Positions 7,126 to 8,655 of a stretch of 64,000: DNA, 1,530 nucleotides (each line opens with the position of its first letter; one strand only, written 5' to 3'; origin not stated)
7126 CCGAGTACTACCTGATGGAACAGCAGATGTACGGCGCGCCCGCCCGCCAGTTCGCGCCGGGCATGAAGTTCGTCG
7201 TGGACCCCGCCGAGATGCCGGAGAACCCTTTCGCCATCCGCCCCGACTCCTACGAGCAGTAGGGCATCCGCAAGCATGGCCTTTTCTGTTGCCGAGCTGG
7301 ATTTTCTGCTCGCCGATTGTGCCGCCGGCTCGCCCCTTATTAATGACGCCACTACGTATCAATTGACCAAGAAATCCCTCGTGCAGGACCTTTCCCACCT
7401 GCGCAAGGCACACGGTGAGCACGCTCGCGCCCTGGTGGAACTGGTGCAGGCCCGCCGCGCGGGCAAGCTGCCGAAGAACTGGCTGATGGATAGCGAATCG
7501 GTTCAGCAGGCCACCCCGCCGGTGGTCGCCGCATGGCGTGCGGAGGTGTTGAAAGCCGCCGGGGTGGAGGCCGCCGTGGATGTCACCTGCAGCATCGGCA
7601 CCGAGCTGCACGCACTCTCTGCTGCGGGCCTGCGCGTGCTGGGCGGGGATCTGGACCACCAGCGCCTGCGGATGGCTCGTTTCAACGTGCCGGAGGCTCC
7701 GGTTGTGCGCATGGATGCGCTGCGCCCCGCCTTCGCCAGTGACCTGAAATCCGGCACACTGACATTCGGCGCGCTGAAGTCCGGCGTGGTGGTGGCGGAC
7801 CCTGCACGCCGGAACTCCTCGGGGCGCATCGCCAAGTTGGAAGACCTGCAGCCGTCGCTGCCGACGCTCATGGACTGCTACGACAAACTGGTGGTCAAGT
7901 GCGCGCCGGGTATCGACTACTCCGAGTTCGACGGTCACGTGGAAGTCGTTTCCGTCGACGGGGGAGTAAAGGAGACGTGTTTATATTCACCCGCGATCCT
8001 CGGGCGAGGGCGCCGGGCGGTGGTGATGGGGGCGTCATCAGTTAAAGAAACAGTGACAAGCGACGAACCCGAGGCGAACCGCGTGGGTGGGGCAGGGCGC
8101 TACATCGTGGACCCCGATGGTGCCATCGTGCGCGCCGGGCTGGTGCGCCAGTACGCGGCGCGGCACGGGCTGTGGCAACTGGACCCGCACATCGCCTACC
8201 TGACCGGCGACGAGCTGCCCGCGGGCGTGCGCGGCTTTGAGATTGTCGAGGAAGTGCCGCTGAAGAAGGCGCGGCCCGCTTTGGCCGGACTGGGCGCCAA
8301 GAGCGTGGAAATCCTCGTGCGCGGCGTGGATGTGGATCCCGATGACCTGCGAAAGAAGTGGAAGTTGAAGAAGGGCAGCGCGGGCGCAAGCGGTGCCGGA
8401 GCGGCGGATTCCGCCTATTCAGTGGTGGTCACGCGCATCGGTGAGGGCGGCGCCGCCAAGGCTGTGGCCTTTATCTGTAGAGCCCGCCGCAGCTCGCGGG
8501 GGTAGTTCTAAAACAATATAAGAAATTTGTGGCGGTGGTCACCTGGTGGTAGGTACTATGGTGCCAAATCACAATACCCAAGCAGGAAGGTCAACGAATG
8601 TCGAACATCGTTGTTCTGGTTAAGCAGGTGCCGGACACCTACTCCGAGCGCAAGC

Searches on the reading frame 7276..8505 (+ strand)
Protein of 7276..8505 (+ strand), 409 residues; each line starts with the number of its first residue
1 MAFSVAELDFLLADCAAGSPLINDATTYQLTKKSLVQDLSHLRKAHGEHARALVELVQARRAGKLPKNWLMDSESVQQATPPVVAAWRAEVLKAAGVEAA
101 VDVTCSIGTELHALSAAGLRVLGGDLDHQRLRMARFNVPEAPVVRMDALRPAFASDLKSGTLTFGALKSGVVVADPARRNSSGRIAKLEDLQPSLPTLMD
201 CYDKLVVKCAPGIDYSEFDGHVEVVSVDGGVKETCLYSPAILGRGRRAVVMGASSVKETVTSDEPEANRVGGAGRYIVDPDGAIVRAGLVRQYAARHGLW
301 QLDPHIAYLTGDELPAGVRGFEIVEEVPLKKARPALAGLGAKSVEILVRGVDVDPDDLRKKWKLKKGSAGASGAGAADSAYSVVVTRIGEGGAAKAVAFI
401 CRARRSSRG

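Call 39: search_protein_families(library=pfam, proteins=[window:7276-8505:+])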
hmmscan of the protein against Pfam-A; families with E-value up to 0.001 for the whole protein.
window:7276-8505:+ (409 aa): 1 family
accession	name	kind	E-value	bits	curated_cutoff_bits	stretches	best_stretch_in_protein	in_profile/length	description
PF18096.6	Thump_like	-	3.1e-15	56.2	26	1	318-402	1-77/78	THUMP domain-like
